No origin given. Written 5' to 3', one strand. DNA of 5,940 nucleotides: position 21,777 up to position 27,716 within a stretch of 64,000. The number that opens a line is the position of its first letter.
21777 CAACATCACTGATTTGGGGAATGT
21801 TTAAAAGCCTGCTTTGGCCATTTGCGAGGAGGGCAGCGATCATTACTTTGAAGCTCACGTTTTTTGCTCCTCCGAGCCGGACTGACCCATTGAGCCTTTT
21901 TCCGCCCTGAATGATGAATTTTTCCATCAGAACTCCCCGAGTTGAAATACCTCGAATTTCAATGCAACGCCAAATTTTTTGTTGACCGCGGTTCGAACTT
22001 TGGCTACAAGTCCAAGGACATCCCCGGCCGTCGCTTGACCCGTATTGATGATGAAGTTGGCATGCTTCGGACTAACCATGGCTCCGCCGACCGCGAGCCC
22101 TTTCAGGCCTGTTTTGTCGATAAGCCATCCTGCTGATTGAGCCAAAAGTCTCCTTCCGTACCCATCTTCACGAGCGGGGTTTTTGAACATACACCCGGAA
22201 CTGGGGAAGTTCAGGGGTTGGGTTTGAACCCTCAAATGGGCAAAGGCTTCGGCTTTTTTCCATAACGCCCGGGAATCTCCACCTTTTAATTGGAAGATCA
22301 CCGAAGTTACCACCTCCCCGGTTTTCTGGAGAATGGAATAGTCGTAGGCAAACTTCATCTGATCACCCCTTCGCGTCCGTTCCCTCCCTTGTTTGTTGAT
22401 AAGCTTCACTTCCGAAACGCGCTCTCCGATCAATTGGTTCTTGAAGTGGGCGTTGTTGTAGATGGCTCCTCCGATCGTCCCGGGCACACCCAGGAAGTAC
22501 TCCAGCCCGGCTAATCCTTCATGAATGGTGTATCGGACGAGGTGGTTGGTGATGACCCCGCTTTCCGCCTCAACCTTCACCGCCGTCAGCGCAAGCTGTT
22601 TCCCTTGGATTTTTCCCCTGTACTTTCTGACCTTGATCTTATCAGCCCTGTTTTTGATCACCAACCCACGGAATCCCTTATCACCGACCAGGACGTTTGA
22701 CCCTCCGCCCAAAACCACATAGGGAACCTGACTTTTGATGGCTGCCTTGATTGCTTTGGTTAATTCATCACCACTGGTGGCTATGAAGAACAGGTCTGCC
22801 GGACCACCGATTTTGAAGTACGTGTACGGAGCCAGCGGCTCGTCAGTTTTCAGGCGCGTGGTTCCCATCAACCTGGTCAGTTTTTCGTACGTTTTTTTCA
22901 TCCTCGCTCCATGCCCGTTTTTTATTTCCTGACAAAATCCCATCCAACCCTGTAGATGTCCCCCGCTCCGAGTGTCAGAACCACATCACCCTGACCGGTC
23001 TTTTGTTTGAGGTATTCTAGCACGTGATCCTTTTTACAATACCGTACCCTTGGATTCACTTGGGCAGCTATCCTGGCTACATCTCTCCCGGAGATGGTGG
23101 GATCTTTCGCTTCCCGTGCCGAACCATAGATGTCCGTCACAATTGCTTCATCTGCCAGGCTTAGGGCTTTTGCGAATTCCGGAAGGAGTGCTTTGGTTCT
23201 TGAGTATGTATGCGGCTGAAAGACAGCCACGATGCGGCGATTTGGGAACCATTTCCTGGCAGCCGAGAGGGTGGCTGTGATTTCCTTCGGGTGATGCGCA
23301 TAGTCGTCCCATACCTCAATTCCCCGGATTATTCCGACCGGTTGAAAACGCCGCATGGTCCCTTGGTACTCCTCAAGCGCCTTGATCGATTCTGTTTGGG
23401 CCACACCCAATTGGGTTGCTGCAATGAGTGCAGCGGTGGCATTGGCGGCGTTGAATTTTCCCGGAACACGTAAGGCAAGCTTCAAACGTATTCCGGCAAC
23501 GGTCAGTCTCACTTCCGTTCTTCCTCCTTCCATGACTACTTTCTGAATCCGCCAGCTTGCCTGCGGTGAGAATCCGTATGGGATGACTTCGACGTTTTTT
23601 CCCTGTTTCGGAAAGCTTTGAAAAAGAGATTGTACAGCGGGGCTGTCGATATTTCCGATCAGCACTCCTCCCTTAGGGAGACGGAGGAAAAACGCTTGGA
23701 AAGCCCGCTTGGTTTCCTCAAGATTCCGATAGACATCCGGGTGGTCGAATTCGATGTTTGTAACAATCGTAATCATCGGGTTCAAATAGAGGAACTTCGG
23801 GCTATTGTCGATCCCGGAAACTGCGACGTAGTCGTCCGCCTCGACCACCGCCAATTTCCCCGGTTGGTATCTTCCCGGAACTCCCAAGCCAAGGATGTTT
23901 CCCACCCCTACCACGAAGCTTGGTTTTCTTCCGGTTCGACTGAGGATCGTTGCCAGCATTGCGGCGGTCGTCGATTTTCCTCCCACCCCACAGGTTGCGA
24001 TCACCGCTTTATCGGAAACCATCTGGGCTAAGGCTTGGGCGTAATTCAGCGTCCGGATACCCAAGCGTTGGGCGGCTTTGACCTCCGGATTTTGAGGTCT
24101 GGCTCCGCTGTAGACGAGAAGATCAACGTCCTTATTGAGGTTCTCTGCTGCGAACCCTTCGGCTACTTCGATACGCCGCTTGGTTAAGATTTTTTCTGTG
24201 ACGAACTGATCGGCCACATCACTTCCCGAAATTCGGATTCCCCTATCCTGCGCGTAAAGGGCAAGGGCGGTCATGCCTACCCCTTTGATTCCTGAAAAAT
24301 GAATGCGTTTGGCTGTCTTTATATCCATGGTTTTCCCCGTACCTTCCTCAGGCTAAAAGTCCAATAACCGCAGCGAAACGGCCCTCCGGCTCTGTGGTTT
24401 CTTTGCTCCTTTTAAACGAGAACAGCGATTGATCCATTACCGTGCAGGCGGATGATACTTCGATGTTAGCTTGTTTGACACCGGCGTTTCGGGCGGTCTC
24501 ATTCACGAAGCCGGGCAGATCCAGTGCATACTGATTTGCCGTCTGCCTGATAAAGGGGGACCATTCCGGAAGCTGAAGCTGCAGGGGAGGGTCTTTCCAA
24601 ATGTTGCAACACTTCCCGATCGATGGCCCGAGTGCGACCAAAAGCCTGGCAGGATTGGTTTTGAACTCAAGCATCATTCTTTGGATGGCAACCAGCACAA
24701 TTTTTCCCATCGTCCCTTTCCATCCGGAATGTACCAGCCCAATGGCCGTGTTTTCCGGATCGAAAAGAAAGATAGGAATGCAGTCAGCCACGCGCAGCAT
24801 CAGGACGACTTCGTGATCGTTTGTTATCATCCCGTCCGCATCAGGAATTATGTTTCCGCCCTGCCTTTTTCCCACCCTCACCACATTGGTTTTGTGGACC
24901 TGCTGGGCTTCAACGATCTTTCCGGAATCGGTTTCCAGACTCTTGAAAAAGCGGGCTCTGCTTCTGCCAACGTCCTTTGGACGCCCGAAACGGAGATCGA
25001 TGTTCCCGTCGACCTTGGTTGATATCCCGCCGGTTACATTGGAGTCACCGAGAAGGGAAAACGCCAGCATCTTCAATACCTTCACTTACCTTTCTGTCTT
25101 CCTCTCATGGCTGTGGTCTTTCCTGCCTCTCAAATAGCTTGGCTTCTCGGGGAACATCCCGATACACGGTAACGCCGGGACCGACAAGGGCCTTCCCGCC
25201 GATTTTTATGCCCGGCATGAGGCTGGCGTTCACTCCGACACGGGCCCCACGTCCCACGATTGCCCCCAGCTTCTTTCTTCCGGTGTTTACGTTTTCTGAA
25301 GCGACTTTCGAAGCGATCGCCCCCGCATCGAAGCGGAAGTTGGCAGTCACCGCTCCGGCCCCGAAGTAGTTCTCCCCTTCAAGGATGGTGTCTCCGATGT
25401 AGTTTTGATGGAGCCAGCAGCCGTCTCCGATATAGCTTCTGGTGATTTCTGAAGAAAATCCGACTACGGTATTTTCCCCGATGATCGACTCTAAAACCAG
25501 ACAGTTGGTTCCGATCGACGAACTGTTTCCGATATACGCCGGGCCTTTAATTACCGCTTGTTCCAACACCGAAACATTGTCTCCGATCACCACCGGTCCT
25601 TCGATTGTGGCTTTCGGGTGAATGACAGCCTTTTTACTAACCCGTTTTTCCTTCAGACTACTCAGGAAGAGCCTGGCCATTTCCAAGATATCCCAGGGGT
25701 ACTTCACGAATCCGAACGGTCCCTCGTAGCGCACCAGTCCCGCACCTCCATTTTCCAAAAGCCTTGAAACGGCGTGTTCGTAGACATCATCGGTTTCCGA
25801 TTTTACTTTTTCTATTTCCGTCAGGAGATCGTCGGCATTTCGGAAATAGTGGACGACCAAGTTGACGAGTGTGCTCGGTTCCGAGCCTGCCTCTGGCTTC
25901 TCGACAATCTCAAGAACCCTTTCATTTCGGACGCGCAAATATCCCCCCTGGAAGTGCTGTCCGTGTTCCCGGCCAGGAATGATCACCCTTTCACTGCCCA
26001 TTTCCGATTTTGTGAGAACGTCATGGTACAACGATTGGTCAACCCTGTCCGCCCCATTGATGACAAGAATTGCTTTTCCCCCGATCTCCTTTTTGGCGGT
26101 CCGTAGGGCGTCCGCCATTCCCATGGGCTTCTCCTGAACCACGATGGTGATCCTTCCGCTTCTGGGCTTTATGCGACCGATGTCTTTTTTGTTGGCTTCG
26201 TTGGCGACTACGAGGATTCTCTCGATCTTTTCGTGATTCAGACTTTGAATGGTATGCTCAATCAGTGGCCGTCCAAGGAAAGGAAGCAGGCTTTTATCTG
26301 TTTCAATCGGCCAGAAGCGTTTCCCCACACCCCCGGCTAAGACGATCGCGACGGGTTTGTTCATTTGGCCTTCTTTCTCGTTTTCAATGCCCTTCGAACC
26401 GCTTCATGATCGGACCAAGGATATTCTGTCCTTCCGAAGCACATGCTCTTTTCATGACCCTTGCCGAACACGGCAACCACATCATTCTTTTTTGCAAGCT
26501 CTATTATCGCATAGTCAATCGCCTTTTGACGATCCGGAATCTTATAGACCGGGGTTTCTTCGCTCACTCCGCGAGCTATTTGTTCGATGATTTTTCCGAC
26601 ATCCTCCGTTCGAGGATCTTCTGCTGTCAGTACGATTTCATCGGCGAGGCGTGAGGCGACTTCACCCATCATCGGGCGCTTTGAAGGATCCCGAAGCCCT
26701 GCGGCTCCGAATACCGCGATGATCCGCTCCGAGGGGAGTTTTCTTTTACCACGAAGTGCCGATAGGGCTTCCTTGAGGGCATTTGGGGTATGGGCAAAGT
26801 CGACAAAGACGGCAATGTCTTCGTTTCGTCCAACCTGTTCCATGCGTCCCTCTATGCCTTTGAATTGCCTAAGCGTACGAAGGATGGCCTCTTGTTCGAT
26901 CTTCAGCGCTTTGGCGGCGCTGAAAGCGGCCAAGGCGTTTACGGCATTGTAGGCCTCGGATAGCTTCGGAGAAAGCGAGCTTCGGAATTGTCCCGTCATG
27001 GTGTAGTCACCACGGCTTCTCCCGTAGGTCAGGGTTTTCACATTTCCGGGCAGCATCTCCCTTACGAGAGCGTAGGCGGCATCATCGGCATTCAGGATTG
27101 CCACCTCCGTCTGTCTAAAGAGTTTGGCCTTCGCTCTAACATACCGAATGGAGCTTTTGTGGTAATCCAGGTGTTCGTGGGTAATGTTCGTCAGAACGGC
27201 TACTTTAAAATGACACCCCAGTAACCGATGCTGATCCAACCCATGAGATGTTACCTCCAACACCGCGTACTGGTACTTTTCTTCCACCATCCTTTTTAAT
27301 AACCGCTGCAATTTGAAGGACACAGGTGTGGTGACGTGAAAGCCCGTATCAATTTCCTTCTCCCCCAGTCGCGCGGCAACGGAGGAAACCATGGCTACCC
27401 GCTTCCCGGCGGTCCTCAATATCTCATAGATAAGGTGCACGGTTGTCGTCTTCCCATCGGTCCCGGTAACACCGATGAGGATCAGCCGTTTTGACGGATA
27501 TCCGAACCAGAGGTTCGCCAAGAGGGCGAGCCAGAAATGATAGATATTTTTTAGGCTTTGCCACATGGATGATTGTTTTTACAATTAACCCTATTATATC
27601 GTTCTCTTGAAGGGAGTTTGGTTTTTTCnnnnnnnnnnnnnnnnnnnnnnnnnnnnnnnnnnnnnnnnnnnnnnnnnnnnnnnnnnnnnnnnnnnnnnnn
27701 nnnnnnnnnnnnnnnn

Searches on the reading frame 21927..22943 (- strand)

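Call 17: search_protein_families(library=pfam, proteins=[window:21927-22943:-], max_evalue=0.001)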
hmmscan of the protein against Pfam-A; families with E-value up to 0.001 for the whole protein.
window:21927-22943:- (338 aa): 2 families
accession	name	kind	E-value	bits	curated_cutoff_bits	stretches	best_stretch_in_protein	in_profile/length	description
PF02873.21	MurB_C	-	2.2e-32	111.6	27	1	229-332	4-96/99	UDP-N-acetylenolpyruvoylglucosamine reductase, C-terminal domain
PF01565.28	FAD_binding_4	-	4.4e-16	59.3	26.4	1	50-187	2-134/139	FAD binding domain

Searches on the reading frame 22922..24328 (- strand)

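Call 17: search_protein_families(library=pfam, proteins=[window:22922-24328:-], max_evalue=0.001)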
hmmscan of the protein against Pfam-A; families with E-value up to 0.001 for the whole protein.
window:22922-24328:- (468 aa): 3 families
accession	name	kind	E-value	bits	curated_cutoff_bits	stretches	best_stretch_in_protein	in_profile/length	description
PF02875.26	Mur_ligase_C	-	2.2e-21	77.4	28.4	1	326-456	1-127/127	Mur ligase, glutamate ligase domain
PF08245.18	Mur_ligase_M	-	1e-20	75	24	1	116-304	5-200/200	Mur ligase middle domain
PF01225.30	Mur_ligase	-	2.7e-19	69.7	21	1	8-106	1-93/95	Mur ligase family, catalytic domain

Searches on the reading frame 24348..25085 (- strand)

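Call 17: search_protein_families(library=pfam, proteins=[window:24348-25085:-], max_evalue=0.001)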
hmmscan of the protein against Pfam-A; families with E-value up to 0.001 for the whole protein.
window:24348-25085:- (245 aa): 1 family
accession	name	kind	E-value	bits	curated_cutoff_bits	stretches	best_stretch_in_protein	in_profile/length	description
PF02578.20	Cu-oxidase_4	-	5.9e-51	173.6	22.9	1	19-241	5-237/238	Multi-copper polyphenol oxidoreductase laccase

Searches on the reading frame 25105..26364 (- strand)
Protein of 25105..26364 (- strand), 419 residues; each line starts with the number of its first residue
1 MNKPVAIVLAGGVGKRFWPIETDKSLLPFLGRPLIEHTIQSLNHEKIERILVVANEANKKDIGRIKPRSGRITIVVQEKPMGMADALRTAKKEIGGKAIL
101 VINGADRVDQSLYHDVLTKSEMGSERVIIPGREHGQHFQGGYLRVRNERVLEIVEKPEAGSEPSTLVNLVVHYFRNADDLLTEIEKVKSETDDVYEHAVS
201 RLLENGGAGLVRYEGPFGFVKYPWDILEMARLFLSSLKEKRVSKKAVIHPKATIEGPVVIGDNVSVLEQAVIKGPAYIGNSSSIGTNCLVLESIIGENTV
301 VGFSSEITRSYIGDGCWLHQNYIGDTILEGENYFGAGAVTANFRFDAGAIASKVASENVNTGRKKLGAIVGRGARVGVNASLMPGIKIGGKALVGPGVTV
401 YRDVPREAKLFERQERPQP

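Call 17: search_protein_families(library=pfam, proteins=[window:25105-26364:-], max_evalue=0.001)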
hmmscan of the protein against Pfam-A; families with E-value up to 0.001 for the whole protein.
window:25105-26364:- (419 aa): 6 families
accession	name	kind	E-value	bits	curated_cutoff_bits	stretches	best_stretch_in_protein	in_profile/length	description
PF00483.29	NTP_transferase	-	3.3e-22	79.7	21.2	1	6-196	2-204/245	Nucleotidyl transferase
PF00132.30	Hexapep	-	8.6e-17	60.5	27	2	244-274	6-36/36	Bacterial transferase hexapeptide (six repeats)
PF12804.13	NTP_transf_3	-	5.8e-13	49.8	27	1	6-136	1-127/160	MobA-like NTP transferase domain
PF25084.1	LbH_EIF2B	-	2.1e-10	41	54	1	262-321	8-67/105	EIF2B subunit epsilon LbH domain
PF01128.25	IspD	-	2.3e-07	31.3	27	1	5-124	2-121/221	2-C-methyl-D-erythritol 4-phosphate cytidylyltransferase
PF14602.12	Hexapep_2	-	0.00013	22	27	0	368-401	2-33/34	Hexapeptide repeat of succinyl-transferase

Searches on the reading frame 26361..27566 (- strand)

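Call 17: search_protein_families(library=pfam, proteins=[window:26361-27566:-], max_evalue=0.001)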
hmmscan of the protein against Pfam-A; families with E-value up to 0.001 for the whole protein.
window:26361-27566:- (401 aa): 2 families
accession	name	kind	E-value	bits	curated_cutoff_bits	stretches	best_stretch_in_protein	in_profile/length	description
PF08245.18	Mur_ligase_M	-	4.4e-40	138.2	24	1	33-190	1-155/200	Mur ligase middle domain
PF02875.26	Mur_ligase_C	-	9.8e-33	114.1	28.4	1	240-370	1-127/127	Mur ligase, glutamate ligase domain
